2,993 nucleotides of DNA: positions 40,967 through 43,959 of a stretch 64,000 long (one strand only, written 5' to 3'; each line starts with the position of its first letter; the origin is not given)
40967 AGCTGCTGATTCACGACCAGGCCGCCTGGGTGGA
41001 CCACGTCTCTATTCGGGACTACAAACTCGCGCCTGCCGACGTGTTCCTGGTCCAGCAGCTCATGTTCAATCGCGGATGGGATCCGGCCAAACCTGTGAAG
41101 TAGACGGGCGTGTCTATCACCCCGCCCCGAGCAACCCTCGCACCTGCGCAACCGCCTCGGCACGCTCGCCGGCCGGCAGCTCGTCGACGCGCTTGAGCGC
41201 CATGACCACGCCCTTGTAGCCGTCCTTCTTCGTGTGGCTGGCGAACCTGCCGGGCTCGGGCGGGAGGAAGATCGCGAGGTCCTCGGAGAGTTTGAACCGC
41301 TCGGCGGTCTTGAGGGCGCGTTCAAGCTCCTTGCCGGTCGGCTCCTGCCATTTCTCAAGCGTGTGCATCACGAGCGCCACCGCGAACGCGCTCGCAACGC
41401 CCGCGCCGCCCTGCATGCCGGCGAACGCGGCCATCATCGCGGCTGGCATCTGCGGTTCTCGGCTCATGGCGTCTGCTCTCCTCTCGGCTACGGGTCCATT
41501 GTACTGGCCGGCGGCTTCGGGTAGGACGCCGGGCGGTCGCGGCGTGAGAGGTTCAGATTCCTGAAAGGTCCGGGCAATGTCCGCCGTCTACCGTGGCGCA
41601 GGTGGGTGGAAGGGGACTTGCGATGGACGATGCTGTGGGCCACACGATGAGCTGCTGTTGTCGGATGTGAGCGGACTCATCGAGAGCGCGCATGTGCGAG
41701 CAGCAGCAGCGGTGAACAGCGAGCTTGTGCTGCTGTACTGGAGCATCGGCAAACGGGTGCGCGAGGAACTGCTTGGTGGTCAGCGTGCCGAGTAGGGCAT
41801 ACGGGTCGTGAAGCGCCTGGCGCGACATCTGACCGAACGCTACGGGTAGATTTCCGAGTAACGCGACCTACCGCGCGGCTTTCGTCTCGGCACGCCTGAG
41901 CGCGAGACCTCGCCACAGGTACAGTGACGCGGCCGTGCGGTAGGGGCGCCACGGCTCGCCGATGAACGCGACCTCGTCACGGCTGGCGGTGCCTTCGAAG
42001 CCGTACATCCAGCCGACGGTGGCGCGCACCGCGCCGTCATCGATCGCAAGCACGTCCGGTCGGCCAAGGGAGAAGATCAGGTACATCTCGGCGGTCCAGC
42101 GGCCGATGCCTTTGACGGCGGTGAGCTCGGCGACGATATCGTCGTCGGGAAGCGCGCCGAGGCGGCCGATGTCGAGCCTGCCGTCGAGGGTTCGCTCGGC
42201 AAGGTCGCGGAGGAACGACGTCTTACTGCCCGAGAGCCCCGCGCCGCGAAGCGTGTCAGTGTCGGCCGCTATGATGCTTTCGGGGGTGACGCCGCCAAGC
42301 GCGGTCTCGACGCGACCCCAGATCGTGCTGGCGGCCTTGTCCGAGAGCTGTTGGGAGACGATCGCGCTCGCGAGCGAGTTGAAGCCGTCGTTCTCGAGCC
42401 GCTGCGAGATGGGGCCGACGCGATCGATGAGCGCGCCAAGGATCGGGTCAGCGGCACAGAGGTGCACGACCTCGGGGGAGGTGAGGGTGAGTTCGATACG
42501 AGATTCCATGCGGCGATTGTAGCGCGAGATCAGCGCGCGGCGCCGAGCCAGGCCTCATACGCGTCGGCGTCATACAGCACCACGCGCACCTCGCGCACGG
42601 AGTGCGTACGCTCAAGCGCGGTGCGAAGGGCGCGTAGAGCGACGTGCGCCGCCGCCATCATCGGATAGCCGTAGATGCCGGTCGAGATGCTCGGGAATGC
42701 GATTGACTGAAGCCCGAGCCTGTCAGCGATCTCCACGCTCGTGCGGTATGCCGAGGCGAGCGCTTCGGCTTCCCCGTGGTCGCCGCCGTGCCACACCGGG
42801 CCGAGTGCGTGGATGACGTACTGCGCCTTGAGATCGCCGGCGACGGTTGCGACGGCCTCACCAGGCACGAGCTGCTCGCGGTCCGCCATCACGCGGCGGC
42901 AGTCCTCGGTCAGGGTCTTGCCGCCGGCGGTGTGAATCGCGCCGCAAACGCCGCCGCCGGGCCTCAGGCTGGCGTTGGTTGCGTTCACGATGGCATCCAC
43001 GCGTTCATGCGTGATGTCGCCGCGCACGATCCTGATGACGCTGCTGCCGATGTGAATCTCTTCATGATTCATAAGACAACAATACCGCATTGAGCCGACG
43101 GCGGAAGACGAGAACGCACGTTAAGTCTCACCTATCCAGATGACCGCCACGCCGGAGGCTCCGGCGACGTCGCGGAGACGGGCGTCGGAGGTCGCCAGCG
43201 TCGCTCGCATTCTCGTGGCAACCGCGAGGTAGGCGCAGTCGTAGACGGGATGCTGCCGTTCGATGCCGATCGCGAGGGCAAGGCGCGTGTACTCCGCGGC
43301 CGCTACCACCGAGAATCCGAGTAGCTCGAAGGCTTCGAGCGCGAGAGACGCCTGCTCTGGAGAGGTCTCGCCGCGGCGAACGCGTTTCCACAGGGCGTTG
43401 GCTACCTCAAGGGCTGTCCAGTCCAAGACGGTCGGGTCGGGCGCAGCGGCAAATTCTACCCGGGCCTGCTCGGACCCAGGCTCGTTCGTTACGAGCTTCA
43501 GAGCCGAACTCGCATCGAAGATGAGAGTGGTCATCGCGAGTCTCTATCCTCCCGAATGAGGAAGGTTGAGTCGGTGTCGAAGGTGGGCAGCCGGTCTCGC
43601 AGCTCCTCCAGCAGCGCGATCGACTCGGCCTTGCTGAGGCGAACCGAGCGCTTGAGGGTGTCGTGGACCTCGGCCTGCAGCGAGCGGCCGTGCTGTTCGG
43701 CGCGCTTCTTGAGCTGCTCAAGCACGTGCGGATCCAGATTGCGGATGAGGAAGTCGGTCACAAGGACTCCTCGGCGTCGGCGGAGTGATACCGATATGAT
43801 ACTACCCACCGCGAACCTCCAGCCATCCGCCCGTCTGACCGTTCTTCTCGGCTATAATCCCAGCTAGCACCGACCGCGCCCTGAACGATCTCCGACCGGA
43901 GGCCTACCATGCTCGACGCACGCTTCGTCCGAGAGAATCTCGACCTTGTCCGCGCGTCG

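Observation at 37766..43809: Accessory segment bracketed by two directly oriented, diverged VapBC modules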

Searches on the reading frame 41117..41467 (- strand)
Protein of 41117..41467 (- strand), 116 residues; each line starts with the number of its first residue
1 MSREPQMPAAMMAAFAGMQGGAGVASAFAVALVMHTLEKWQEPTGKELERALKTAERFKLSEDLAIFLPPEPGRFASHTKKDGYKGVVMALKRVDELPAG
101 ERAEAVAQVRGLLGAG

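Call 3: search_protein_families(library=pfam, proteins=[window:41117-41467:-], max_evalue=0.01)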
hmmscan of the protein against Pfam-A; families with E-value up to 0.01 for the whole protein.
window:41117-41467:- (116 aa): 0 families

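Call 22: search_protein_families(library=padloc, proteins=[window:41117-41467:-], max_evalue=0.01)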
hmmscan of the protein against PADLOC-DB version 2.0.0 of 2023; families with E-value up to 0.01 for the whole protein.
window:41117-41467:- (116 aa): 0 families

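Call 47: search_protein_representatives(protein=window:41117-41467:-)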
Query: 116 residues. Proteins with E-value up to 0.001 (for the whole library): 10; up to 1e-10: 7; up to 1e-30: 1. The best 10 are listed.
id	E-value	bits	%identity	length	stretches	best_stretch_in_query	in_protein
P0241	7.9e-43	161.2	69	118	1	1-115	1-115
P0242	4.9e-30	120.1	70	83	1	34-115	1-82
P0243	1.3e-24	102.6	50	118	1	1-115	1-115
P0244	2.8e-24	101.6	49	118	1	1-115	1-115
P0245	3.5e-24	101.2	49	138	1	4-115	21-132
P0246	6.7e-20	87.5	71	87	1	1-62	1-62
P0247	8.0e-12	61.5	58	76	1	60-116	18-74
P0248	4.4e-10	55.9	38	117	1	11-114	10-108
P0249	6.2e-09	52.2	52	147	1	1-60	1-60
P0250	1.2e-06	44.9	48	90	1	5-58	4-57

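Call 85: predict_structure(alignment_id=A5)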
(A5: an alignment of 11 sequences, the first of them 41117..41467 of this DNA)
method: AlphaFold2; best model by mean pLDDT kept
length: 116 residues; sequences in the alignment: 11
mean_pLDDT: 74.3   pTM: 0.60
mean pLDDT of the five models: 74.3, 73.7, 71.0, 70.6, 69.9
residues with pLDDT >= 90: 4; 70-90: 70; 50-70: 34; < 50: 8
segments of 3 or more residues with pLDDT < 50: 17-20
pLDDT, mean of each block of 10 residues (from residue 1): 52 51 57 63 85 89 86 86 85 86 82 66
secondary structure, 60 per line:
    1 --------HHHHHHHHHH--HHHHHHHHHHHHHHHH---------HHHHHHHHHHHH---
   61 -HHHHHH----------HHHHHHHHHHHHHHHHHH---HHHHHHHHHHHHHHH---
elements in order: H9-18 H21-36 H46-57 H62-67 H78-95 H99-113

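Call 87: fold_search(model_id=the predicted structure, library=pdb)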
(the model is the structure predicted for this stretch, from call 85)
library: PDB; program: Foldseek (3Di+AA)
matches with E <= 10: 135; with E <= 0.001: 0
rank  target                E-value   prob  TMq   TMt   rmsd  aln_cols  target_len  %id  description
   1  6tnn_I                1.9e+00  0.09  0.23  0.21  15.7       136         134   12  Mini-RNase III (Mini-III) bound to 50S ribosome with precursor 23S rRNA (released 2020-09-30)
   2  6w2q                  1.9e+00  0.08  0.24  0.16  13.7       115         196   22  Junction 34, DHR53-DHR4 (released 2020-04-15)
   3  6cnz_E                2.0e+00  0.09  0.27  0.21  10.3       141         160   15  Crystal Structure of Chorismate Mutase from Burkholderia thailandensis (released 2018-03-21)
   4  5dv8_A                2.5e+00  0.06  0.23  0.13  12.9       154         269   16  Human PPARgamma ligand binding dmain complexed with SB1451 in a covalent bonded form (released 2016-09-21)
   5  3bc5                  2.6e+00  0.04  0.20  0.11  13.0       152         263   16  X-ray crystal structure of human ppar gamma with 2-(5-(3-(2-(5-methyl-2-phenyloxazol-4-yl)ethoxy)benzyl)-2-phenyl-2h-1,2 (released 2008-11-18)
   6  3mxl_A                2.9e+00  0.06  0.20  0.08  16.9       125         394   11  Crystal structure of nitrososynthase from Micromonospora carbonacea var. africana (released 2011-02-09)
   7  3cs8_A                2.9e+00  0.05  0.21  0.12  13.0       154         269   14  Structural and Biochemical Basis for the Binding Selectivity of PPARg to PGC-1a (released 2008-06-03)
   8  1yyw_C                3.1e+00  0.04  0.18  0.12  13.2       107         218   16  Crystal structure of RNase III from Aquifex aeolicus complexed with double stranded RNA at 2.8-Angstrom Resolution (released 2005-11-22)
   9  8bff_A                3.1e+00  0.04  0.21  0.13  14.7       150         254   12  Human PPARgamma in complex with MINCH bound to the AF-2 sub-pocket (released 2023-03-08)
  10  6c5q                  3.1e+00  0.04  0.19  0.10  13.8       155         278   13  PPARg LBD bound to SR10171 (released 2018-08-01)
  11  8fyd_C                3.1e+00  0.03  0.18  0.11  14.5       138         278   16  Cryo-EM structure of Cas1:Cas2-DEDDh:half-site integration complex bent CRISPR repeat conformation (released 2023-05-03)
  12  5gtn_A                3.2e+00  0.11  0.23  0.11  10.6        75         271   23  Human PPARgamma ligand binding dmain complexed with R35 (released 2017-07-05)
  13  9x25_H                3.2e+00  0.06  0.24  0.20  11.6       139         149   12  Target analog-bound type III-B Cmr complex of Archaeoglobus fulgidus (released 2025-12-10)
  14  4cs9_B                3.4e+00  0.11  0.27  0.21  12.0       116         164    9  Crystal structure of the asymmetric human metapneumovirus M2-1 tetramer bound to adenosine monophosphate (released 2014-05-28)
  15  8p0w_J                3.4e+00  0.08  0.27  0.17  13.5       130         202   11  Structure of the human Commander complex COMMD ring (released 2024-03-20)
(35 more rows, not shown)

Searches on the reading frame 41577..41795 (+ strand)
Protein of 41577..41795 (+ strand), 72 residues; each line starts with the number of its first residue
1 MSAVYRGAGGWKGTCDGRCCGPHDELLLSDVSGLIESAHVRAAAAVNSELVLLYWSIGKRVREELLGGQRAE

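Call 4: search_protein_families(library=pfam, proteins=[window:41577-41795:+], max_evalue=0.01)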
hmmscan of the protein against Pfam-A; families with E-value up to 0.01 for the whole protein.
window:41577-41795:+ (72 aa): 1 family
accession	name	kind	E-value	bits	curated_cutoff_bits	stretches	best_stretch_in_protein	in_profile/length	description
PF17761.7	DUF1016_N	-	6.1e-08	33.3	32.8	1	31-71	2-42/137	DUF1016 N-terminal domain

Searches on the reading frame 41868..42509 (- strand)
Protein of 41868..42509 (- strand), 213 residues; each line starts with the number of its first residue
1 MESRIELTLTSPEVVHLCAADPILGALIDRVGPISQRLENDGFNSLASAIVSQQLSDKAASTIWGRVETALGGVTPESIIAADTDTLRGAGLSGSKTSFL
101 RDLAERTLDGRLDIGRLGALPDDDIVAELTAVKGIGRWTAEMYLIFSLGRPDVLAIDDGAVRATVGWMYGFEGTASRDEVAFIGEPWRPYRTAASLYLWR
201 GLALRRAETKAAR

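Call 3: search_protein_families(library=pfam, proteins=[window:41868-42509:-], max_evalue=0.01)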
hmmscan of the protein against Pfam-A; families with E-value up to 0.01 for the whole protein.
window:41868-42509:- (213 aa): 1 family
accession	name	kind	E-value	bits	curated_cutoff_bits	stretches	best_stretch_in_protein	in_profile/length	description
PF00730.31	HhH-GPD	-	1.7e-16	60.9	26.2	1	48-189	2-108/108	HhH-GPD superfamily base excision DNA repair protein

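Call 22: search_protein_families(library=padloc, proteins=[window:41868-42509:-], max_evalue=0.01)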
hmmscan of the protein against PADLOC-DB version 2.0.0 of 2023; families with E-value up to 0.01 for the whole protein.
window:41868-42509:- (213 aa): 0 families

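Call 52: search_protein_families(library=ncbifam, proteins=[window:41868-42509:-], max_evalue=0.001)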
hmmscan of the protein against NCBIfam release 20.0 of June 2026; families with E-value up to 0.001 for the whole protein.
window:41868-42509:- (213 aa): 1 family
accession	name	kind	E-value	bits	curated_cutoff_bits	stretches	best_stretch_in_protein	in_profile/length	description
NF007641.0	PRK10308.1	equivalog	6e-10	39.2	229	1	51-200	130-273/285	DNA-3-methyladenine glycosylase 2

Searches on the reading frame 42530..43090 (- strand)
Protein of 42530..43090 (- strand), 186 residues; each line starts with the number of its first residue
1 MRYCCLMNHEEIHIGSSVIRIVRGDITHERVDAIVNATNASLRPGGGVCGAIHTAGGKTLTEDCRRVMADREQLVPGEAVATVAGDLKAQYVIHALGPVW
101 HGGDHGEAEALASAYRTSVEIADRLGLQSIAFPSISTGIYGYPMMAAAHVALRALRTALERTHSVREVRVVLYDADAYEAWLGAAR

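Call 3: search_protein_families(library=pfam, proteins=[window:42530-43090:-], max_evalue=0.01)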
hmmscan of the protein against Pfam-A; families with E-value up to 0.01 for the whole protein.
window:42530-43090:- (186 aa): 1 family
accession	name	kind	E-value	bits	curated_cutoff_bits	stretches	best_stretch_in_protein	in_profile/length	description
PF01661.27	Macro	-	2.5e-39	134.3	22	1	35-151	1-118/118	Macro domain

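Call 22: search_protein_families(library=padloc, proteins=[window:42530-43090:-], max_evalue=0.01)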
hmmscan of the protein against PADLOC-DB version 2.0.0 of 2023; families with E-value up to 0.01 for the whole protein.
window:42530-43090:- (186 aa): 0 families

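Call 52: search_protein_families(library=ncbifam, proteins=[window:42530-43090:-], max_evalue=0.001)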
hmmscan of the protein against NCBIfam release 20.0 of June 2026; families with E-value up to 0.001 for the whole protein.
window:42530-43090:- (186 aa): 11 families
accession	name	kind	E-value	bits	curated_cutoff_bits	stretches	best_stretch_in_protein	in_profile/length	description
NF001663.0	PRK00431.1-4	equivalog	5.3e-58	195.9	285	1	19-179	9-169/180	ADP-ribose-binding protein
NF001664.0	PRK00431.1-6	equivalog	9.6e-58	194.4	200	1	18-181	3-165/173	O-acetyl-ADP-ribose deacetylase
NF001660.0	PRK00431.1-1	equivalog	1.2e-50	171.5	271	1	18-177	4-163/177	O-acetyl-ADP-ribose deacetylase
NF009880.0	PRK13341.1-1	equivalog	5.3e-44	150.5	891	1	15-175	425-587/599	AAA family ATPase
NF001661.0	PRK00431.1-2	equivalog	3.9e-42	144.2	291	1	19-181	3-167/179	O-acetyl-ADP-ribose deacetylase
NF001667.0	PRK00431.2-3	equivalog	1.7e-41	141.8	252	1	12-181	3-169/182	ADP-ribose-binding protein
NF001668.0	PRK00431.2-4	equivalog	8.8e-37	126.5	278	1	19-180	51-207/220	ADP-ribose-binding protein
NF001665.0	PRK00431.2-1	equivalog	2.2e-32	112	315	1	18-180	9-166/177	ADP-ribose-binding protein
NF003163.0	PRK04143.1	equivalog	2.2e-30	105.9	272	1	15-166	81-240/265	protein-ADP-ribose hydrolase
NF001662.0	PRK00431.1-3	equivalog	8.1e-28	97.5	215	1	18-180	4-176/185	[protein ADP-ribosylglutamate] hydrolase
NF001666.0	PRK00431.2-2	equivalog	7.8e-19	68.1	246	1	19-181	3-158/164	ADP-ribose-binding protein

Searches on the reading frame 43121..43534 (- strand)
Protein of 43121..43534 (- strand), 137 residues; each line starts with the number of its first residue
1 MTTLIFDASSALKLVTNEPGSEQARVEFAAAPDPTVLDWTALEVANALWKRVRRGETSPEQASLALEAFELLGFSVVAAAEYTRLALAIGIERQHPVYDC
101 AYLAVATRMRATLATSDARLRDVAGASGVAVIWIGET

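Call 3: search_protein_families(library=pfam, proteins=[window:43121-43534:-], max_evalue=0.01)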
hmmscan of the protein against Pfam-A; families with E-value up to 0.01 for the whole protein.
window:43121-43534:- (137 aa): 1 family
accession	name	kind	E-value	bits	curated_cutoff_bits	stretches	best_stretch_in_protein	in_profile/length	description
PF01850.27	PIN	-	1.3e-09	39.2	23.6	1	5-125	2-119/120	PIN domain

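Call 22: search_protein_families(library=padloc, proteins=[window:43121-43534:-], max_evalue=0.01)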
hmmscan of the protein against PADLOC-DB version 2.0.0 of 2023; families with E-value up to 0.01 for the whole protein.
window:43121-43534:- (137 aa): 0 families

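Call 52: search_protein_families(library=ncbifam, proteins=[window:43121-43534:-], max_evalue=0.001)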
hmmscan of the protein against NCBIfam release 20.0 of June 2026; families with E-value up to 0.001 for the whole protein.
window:43121-43534:- (137 aa): 0 families

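Call 70: find_homologous_proteins(query=window:43121-43534:-, max_evalue=0.00001)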
Query window:43121-43534:- (137 aa): 45 proteins with E <= 0.00001 among 363 candidates.
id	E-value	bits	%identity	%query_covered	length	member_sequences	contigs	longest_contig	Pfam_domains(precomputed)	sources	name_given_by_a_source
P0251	4.2e-80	284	100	100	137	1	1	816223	PF01850.28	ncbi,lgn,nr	ncbi:MAG: PIN domain-containing protein [Actinobacteria bacterium]|nr:MAG: PIN domain-containing pro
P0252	2.1e-62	227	82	100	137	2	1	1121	PF01850.28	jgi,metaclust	metaclust:\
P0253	2.7e-59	217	77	100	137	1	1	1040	PF01850.28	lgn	-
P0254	5.6e-59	216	79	100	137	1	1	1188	PF01850.28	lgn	-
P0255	3.0e-28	116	49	98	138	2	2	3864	PF01850.28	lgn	-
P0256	3.3e-21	94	46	100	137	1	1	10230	PF01850.28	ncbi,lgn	-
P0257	5.1e-17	80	42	80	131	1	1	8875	PF01850.28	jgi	jgi:predicted nucleic acid-binding protein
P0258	7.8e-17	80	39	83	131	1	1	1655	PF01850.28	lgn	-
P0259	8.7e-17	79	40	80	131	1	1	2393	PF01850.28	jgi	jgi:predicted nucleic acid-binding protein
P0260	1.6e-16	79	39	80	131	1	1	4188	PF01850.28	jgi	jgi:predicted nucleic acid-binding protein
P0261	1.1e-15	76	37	82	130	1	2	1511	PF01850.28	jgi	jgi:predicted nucleic acid-binding protein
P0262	1.4e-15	76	38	94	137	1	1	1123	PF01850.28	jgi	jgi:predicted nucleic acid-binding protein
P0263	2.1e-15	75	39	89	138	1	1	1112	PF01850.28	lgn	-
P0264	5.2e-15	74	40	91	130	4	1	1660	PF01850.28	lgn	-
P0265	6.5e-14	70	40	88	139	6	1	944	PF01850.28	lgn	-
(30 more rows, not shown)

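Call 71: find_encoding_contigs(protein=P0254, flank=3000, max_places=3)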
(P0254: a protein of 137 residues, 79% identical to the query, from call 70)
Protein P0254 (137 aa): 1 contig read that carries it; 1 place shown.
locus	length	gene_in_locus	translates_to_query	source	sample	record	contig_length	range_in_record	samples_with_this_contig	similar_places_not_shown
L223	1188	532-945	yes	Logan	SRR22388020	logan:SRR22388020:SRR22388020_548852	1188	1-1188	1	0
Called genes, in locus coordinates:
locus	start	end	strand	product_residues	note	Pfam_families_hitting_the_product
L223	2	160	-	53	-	?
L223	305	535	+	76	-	PF22513:FitA-like_RHH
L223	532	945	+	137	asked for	PF01850:PIN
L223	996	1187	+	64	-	?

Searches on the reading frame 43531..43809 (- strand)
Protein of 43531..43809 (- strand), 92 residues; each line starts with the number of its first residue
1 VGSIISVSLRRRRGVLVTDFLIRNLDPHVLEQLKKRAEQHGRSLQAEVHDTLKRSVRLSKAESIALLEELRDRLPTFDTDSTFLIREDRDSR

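Call 4: search_protein_families(library=pfam, proteins=[window:43531-43809:-], max_evalue=0.01)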
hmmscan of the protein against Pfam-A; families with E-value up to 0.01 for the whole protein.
window:43531-43809:- (92 aa): 2 families
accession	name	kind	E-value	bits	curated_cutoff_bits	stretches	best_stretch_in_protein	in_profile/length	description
PF22513.2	FitA-like_RHH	-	1.1e-12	48.1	27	1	21-56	4-39/39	Antitoxin FitA-like, ribbon-helix-helix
PF03869.20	Arc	-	1.6e-05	25.1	20.4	1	28-55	14-41/50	Arc-like DNA binding domain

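Call 52: search_protein_families(library=ncbifam, proteins=[window:43531-43809:-], max_evalue=0.001)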
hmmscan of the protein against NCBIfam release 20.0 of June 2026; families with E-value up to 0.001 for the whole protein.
window:43531-43809:- (92 aa): 1 family
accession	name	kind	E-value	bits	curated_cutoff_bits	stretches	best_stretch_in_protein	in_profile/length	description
NF050181.1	TA_anti_VapB_Myco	equivalog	0.00065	20.2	60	1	18-59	2-43/72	type II toxin-antitoxin system VapB family antitoxin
